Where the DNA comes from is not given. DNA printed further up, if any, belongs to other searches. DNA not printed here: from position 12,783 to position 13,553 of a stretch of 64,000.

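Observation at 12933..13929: Orphan 157-aa protein translationally coupled between the NTase and a sensor-less 2-TM protein: candidate new signal receptor or adaptor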

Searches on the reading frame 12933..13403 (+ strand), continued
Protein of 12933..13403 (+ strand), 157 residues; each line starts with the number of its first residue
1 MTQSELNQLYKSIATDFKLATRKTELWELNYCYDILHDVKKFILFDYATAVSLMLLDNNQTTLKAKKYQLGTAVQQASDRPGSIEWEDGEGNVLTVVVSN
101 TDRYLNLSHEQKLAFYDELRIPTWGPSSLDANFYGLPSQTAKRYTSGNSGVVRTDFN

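Call 45: search_protein_representatives(alignment_id=A1)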
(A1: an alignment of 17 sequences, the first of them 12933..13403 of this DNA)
Query: 17 sequences, 157 profile positions. Proteins with E-value up to 0.001 (for the whole library): 135; up to 1e-10: 66; up to 1e-30: 8. The best 135 are listed.
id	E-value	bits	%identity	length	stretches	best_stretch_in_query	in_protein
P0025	1.6e-69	249.0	-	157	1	1-157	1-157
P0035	9.6e-54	197.7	-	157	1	1-156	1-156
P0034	5.3e-49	182.3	-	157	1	1-156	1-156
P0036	8.9e-48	178.3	-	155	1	5-157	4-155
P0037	1.3e-39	151.8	-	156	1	1-156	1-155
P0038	9.9e-39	148.9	-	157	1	1-156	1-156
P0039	2.2e-38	147.8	-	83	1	1-82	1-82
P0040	9.3e-38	145.8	-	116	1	43-157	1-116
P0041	5.7e-30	120.5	-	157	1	1-156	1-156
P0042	7.0e-29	117.0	-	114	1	1-108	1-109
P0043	6.5e-28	113.8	-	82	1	77-157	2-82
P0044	3.2e-26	108.3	-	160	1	1-156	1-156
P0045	5.4e-23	97.8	-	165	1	4-156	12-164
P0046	6.5e-22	94.3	-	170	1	2-156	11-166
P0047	1.6e-21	93.0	-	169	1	2-155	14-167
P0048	4.2e-21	91.7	-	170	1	2-156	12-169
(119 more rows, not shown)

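Call 47: search_dna_similar(query=P0048, collection=plasmids, mode=protein, max_evalue=0.00001, max_rows=10)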
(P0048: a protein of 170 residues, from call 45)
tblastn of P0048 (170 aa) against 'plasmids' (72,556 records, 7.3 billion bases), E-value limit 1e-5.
Records with a match: 28; places in all: 28; records where one place covers at least 80% of the query: 28.
Best place of each record, by identity: <60% 28.
By first word of the organism name: Klebsiella 7; Bradyrhizobium 7; Enterobacter 4; Raoultella 2; Acinetobacter 2; Mesorhizobium 2; Hymenobacter 1; Moellerella 1; Pseudomonas 1; Beijerinckiaceae 1.
By predicted mobility (MOB-suite, as given by PLSDB): conjugative 12; mobilizable 10; non-mobilizable 6.
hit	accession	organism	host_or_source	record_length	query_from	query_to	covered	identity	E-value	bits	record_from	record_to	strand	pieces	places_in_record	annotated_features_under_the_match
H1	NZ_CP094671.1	Hymenobacter tibetensis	Single cell,soil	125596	15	170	92%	44.9%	3e-35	136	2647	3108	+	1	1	hypothetical protein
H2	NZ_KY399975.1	Enterobacter cloacae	Homo sapiens,Culture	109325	15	169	91%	32.9%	6e-18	87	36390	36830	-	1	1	hypothetical protein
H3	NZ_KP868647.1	Enterobacter cloacae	-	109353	15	169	91%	32.9%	6e-18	87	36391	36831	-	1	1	hypothetical protein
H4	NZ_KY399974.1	Enterobacter cloacae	Homo sapiens,Culture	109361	15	169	91%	32.9%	6e-18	87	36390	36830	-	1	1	hypothetical protein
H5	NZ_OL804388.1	Klebsiella pneumoniae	-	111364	15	169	91%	32.9%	1e-17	86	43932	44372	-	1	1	hypothetical protein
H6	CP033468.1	Enterobacter cloacae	Penaeus vannamei,cultured bacteria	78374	15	169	91%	32.3%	7e-17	84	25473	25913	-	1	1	hypothetical protein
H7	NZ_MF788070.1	Raoultella ornithinolytica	-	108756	15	169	91%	32.3%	7e-17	84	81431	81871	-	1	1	hypothetical protein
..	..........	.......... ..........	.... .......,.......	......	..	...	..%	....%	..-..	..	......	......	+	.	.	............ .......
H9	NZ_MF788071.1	Raoultella ornithinolytica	-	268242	15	169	91%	32.3%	7e-17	84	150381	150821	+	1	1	hypothetical protein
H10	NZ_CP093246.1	Moellerella wisconsensis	whole organism,Food: Red deer meat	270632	13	169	92%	28.0%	3e-13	73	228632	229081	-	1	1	hypothetical protein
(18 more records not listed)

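Call 48: search_dna_similar(query=window:12933-13403:+, collection=plasmids, mode=protein, max_evalue=0.001, max_rows=10)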
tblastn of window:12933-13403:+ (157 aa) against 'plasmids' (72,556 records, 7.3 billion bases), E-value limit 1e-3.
Records with a match: 23; places in all: 23; records where one place covers at least 80% of the query: 22.
Best place of each record, by identity: <60% 23.
By first word of the organism name: Acinetobacter 8; Klebsiella 7; Enterobacter 4; Raoultella 2; Moellerella 1; Pseudomonas 1.
By predicted mobility (MOB-suite, as given by PLSDB): conjugative 11; mobilizable 9; non-mobilizable 3.
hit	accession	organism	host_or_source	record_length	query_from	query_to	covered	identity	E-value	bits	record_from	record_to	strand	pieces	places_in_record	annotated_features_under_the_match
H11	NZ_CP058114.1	Klebsiella grimontii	culture,Freshwater sample from ...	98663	2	157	99%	24.4%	2e-6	54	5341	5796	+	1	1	hypothetical protein | ATP-binding protein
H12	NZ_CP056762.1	Klebsiella grimontii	culture,Freshwater sample from ...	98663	2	157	99%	24.4%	2e-6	54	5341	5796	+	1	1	hypothetical protein | ATP-binding protein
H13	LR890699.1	Klebsiella pneumoniae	Homo sapiens,rectal swab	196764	2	157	99%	24.4%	2e-6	54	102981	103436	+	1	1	none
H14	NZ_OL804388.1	Klebsiella pneumoniae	-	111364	5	157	97%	24.8%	1e-6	54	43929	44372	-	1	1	hypothetical protein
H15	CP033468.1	Enterobacter cloacae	Penaeus vannamei,cultured bacteria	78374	5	157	97%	24.8%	1e-6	54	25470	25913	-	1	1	hypothetical protein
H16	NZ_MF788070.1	Raoultella ornithinolytica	-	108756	5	157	97%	24.8%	1e-6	54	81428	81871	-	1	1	hypothetical protein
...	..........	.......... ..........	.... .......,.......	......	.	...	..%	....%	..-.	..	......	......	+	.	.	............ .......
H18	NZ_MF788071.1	Raoultella ornithinolytica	-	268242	5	157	97%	24.8%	1e-6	54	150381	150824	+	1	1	hypothetical protein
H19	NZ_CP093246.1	Moellerella wisconsensis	whole organism,Food: Red deer meat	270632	4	157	98%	24.5%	2e-6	53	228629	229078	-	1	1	hypothetical protein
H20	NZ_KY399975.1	Enterobacter cloacae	Homo sapiens,Culture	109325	5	157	97%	24.2%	8e-6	52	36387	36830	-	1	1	hypothetical protein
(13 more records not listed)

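Call 49: get_annotated_region(hit=H11, flank=4000)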
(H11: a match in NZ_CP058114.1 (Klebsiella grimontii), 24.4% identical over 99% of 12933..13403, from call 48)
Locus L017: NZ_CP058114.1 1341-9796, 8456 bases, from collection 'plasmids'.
description: Klebsiella grimontii strain RHBSTW-00181 plasmid pRHBSTW-00181_3, complete sequence
organism: Klebsiella grimontii (NCBI taxid 2058152)
taxonomy: Bacteria; Pseudomonadota; Gammaproteobacteria; Enterobacterales; Enterobacteriaceae; Klebsiella; Klebsiella grimontii
host: -; source: culture,Freshwater sample from downstream of wastewater treatment plant; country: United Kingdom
typing (MOB-suite, as given by PLSDB): non-mobilizable; replicon IncFIA,IncFII; mating-pair formation MPF_F
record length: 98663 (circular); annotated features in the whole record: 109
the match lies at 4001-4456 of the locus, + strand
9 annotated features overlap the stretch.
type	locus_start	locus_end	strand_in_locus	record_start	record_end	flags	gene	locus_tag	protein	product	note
CDS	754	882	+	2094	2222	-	-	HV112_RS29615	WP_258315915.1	hypothetical protein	-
CDS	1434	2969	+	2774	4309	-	-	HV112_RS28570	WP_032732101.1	phosphorylase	-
CDS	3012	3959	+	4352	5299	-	-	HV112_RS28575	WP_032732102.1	CBASS oligonucleotide cyclase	-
CDS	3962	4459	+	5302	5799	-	-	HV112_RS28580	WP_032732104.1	hypothetical protein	-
CDS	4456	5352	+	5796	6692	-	-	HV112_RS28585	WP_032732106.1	ATP-binding protein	-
CDS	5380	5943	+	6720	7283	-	-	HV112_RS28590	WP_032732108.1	3'-5' exonuclease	-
CDS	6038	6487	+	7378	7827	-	-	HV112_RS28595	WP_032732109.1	hypothetical protein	-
CDS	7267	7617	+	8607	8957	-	-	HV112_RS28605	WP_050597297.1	hypothetical protein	-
CDS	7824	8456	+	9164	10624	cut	-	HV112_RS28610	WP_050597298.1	APC family permease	-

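Call 50: get_annotated_region(hit=H1, flank=4000)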
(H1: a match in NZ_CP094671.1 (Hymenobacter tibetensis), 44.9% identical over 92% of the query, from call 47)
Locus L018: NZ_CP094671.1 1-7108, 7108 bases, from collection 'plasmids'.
description: Hymenobacter tibetensis strain KACC 21982 plasmid unnamed2, complete sequence
organism: Hymenobacter tibetensis (NCBI taxid 497967)
taxonomy: Bacteria; Bacteroidota; Cytophagia; Cytophagales; Hymenobacteraceae; Hymenobacter; Hymenobacter tibetensis
host: -; source: Single cell,soil; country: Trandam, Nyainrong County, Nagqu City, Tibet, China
typing (MOB-suite, as given by PLSDB): non-mobilizable
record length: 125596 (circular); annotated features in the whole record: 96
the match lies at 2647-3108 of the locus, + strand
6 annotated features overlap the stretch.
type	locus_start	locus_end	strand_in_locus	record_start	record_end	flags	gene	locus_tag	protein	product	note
CDS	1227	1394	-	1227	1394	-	-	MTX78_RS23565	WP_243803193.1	hypothetical protein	-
CDS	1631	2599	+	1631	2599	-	-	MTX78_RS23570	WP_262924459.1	CBASS oligonucleotide cyclase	-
CDS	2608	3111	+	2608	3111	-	-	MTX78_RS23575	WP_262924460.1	hypothetical protein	-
CDS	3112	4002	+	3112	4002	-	-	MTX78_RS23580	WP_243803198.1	ATP-binding protein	-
CDS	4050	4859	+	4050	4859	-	-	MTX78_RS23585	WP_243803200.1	hypothetical protein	-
CDS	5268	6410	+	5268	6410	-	-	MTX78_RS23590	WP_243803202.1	DUF4238 domain-containing protein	-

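Call 51: get_annotated_region(hit=H14, flank=4000)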
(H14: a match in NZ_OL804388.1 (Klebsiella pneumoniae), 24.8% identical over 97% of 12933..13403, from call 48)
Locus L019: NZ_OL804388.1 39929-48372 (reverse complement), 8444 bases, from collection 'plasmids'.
description: Klebsiella pneumoniae strain KP4 plasmid pKP4, complete sequence
organism: Klebsiella pneumoniae (NCBI taxid 573)
taxonomy: Bacteria; Pseudomonadota; Gammaproteobacteria; Enterobacterales; Enterobacteriaceae; Klebsiella; Klebsiella pneumoniae
host: -; source: -; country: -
typing (MOB-suite, as given by PLSDB): conjugative; replicon IncFIA,IncFII,rep_cluster_2183; relaxase MOBF,MOBF; mating-pair formation MPF_F
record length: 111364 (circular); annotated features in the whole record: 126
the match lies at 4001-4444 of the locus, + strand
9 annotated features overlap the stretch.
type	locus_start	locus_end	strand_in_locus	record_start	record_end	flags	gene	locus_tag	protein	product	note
CDS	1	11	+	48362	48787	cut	umuD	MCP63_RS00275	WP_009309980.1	translesion error-prone DNA polymerase V autoproteolytic subunit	-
CDS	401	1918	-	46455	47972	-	-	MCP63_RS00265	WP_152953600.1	purine phosphorylase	-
CDS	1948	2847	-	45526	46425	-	-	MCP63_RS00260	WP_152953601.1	WYL domain-containing protein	-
CDS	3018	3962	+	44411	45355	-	-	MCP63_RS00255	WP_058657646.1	CBASS oligonucleotide cyclase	-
CDS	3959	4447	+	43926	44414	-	-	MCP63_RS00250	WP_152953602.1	hypothetical protein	-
CDS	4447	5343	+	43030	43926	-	-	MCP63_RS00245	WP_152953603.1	ATP-binding protein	-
CDS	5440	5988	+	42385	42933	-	-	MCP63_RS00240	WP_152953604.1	3'-5' exonuclease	-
CDS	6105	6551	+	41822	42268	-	-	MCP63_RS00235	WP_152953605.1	hypothetical protein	-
CDS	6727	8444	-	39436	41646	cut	-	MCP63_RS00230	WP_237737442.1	tyrosine-type recombinase/integrase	GO:0015074 - DNA integration [Evidence IEA]; GO:0006310 - DNA recombination [Evidence IEA]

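Call 73: find_related_loci(query=A1, collection=viral_contigs, flank=10000)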
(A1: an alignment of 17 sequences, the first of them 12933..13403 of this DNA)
Query A1 (157 aa) in viral_contigs; peptide patterns used: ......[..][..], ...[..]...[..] (x = any residue, [..] = any of these).
36 stretches matched a pattern, but none encodes a relative of the query by tblastn (E <= 1e-3).
